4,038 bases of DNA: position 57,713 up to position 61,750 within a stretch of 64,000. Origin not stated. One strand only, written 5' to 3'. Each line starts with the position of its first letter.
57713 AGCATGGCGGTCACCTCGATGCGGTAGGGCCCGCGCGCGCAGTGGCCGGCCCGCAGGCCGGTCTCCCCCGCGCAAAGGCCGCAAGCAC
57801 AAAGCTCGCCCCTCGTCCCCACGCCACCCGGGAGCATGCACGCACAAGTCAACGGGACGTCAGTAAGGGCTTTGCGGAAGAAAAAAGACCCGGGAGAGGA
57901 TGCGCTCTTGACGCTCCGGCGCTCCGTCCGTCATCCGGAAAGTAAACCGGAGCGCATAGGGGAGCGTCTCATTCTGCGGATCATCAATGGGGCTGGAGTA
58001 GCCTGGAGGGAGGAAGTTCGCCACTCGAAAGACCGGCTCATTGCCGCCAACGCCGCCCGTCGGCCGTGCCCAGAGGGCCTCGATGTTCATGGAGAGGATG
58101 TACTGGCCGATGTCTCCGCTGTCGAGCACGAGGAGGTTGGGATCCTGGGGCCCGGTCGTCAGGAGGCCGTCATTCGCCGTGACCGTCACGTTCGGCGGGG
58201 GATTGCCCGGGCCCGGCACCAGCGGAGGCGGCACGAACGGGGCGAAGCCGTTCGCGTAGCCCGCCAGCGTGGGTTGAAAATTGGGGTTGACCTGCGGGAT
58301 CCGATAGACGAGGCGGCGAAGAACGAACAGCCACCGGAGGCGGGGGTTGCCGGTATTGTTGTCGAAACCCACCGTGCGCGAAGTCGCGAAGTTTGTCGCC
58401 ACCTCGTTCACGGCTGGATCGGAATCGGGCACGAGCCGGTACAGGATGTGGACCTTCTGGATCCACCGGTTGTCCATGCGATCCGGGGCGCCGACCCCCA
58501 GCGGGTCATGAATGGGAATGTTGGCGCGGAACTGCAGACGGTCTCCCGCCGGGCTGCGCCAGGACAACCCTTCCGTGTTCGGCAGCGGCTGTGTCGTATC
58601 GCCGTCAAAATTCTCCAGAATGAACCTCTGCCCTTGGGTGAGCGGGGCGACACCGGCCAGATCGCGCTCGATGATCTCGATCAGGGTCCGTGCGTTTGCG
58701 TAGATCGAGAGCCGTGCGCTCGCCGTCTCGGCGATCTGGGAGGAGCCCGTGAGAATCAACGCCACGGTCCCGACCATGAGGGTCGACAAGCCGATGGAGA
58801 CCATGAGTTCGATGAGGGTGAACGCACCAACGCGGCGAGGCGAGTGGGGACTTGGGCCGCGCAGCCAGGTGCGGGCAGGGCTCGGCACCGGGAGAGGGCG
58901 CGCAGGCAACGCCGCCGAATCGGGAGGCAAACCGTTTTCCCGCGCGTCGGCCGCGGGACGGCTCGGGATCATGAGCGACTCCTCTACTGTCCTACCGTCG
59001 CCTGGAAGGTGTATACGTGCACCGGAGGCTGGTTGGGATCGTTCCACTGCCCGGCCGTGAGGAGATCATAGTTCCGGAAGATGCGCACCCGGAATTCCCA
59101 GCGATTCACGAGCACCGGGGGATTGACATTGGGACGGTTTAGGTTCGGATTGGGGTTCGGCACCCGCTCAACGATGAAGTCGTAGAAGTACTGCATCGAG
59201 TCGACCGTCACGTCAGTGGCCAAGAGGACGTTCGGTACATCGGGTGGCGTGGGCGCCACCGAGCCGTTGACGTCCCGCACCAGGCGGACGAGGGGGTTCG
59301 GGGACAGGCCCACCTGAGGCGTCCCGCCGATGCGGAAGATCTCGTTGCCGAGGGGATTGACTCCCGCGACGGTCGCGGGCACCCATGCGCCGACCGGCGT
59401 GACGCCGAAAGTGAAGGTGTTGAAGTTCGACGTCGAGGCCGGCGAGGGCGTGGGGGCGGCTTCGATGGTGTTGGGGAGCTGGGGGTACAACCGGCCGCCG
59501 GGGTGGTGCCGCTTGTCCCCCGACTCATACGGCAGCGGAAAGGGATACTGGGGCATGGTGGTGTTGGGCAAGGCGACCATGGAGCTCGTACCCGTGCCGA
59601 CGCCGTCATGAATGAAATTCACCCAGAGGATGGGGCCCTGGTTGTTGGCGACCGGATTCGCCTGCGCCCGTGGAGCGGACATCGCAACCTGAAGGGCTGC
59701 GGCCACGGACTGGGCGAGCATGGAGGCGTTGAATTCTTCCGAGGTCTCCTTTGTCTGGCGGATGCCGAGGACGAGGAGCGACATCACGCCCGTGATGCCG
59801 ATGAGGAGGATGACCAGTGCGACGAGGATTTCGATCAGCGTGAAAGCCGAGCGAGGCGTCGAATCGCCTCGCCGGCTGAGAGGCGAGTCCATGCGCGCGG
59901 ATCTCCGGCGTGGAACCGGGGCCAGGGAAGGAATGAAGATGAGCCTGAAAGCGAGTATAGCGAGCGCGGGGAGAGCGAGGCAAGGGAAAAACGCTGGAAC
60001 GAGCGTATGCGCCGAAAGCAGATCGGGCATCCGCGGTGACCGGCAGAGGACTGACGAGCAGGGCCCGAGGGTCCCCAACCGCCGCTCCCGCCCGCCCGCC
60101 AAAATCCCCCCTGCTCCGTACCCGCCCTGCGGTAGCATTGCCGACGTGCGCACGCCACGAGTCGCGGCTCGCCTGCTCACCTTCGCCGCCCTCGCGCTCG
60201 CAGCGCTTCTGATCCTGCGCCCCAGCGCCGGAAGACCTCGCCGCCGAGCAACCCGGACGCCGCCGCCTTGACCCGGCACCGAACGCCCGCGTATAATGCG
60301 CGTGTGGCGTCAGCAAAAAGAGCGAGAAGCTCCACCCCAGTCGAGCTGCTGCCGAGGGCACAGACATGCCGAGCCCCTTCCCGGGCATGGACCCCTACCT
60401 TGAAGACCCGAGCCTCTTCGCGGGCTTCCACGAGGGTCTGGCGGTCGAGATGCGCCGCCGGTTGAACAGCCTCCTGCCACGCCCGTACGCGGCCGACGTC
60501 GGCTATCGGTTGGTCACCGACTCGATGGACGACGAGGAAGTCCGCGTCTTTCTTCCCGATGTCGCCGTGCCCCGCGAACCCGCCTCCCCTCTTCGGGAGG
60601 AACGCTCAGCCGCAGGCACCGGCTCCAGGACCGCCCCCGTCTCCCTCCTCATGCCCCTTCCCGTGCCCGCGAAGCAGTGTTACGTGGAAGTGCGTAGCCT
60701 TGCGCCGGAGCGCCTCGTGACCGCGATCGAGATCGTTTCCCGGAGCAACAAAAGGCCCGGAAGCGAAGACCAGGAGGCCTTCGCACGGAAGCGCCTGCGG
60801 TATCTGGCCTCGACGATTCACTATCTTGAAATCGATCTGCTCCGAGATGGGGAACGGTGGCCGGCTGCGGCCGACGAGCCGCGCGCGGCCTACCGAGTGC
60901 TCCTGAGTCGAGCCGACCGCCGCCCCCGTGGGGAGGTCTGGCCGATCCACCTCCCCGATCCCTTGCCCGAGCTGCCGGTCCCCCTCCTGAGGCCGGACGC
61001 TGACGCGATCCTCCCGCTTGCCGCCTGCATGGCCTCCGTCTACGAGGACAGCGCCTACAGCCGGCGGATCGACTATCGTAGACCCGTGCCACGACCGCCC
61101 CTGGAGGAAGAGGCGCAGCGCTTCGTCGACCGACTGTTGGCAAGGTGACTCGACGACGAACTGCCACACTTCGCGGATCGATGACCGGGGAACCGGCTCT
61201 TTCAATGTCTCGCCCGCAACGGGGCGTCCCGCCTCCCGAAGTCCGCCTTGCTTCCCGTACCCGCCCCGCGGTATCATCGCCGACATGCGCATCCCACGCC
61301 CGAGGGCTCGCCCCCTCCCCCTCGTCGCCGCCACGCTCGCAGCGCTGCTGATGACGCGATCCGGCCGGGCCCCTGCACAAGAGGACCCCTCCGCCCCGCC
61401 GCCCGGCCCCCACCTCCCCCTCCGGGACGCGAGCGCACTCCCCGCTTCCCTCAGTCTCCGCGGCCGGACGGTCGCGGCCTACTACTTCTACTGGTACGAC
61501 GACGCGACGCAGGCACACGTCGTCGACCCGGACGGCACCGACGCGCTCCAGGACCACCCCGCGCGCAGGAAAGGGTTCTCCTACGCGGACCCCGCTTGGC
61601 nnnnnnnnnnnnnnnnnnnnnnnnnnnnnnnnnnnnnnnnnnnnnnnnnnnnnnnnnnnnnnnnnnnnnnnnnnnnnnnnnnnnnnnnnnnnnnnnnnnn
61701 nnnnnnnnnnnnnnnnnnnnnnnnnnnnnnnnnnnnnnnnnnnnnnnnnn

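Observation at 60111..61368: DUF4058 gene flanked by 121-bp direct repeats that duplicate the promoter and signal-peptide region of the downstream GH99-like gene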

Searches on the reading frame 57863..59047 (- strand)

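Call 10: search_protein_families(library=pfam, proteins=[window:57863-59047:-], max_evalue=0.01)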
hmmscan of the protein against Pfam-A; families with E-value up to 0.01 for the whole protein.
window:57863-59047:- (395 aa): 1 family
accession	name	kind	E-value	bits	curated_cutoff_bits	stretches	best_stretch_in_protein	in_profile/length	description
PF07963.17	N_methyl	-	0.00093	19.1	21.2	1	71-95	2-26/27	Prokaryotic N-terminal methylation motif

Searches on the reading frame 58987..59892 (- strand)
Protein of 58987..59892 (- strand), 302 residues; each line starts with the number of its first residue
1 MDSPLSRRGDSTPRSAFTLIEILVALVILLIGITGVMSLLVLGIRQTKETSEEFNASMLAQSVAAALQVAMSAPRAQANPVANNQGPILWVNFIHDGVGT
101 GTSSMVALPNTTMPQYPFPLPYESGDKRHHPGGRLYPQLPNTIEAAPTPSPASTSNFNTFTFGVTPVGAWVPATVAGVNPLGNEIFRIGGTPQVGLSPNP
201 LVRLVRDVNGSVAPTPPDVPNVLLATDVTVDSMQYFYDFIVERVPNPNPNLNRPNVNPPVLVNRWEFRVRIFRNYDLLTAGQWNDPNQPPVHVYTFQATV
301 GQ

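Call 10: search_protein_families(library=pfam, proteins=[window:58987-59892:-], max_evalue=0.01)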
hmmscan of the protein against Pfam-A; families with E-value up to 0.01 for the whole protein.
window:58987-59892:- (302 aa): 1 family
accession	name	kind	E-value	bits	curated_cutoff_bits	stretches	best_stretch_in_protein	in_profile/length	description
PF07963.17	N_methyl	-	3e-06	27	21.2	1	14-37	4-27/27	Prokaryotic N-terminal methylation motif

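Call 71: find_homologous_proteins(query=window:58987-59892:-, max_evalue=0.00001)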
Query window:58987-59892:- (302 aa): 1 proteins with E <= 0.00001 among 2379 candidates.
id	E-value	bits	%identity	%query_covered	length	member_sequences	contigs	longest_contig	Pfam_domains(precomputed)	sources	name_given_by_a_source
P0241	8.3e-198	674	100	100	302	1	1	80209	PF07963.18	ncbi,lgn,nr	ncbi:MAG: prepilin-type N-terminal cleavage/methylation domain-containing protein [Planctomycetes ba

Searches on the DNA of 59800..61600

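Call 32: search_rna_families(source=window, start=59800, end=61600, threshold=evalue, max_evalue=1)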
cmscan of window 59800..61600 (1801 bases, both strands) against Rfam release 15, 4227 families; matches with E-value up to 1: 0.
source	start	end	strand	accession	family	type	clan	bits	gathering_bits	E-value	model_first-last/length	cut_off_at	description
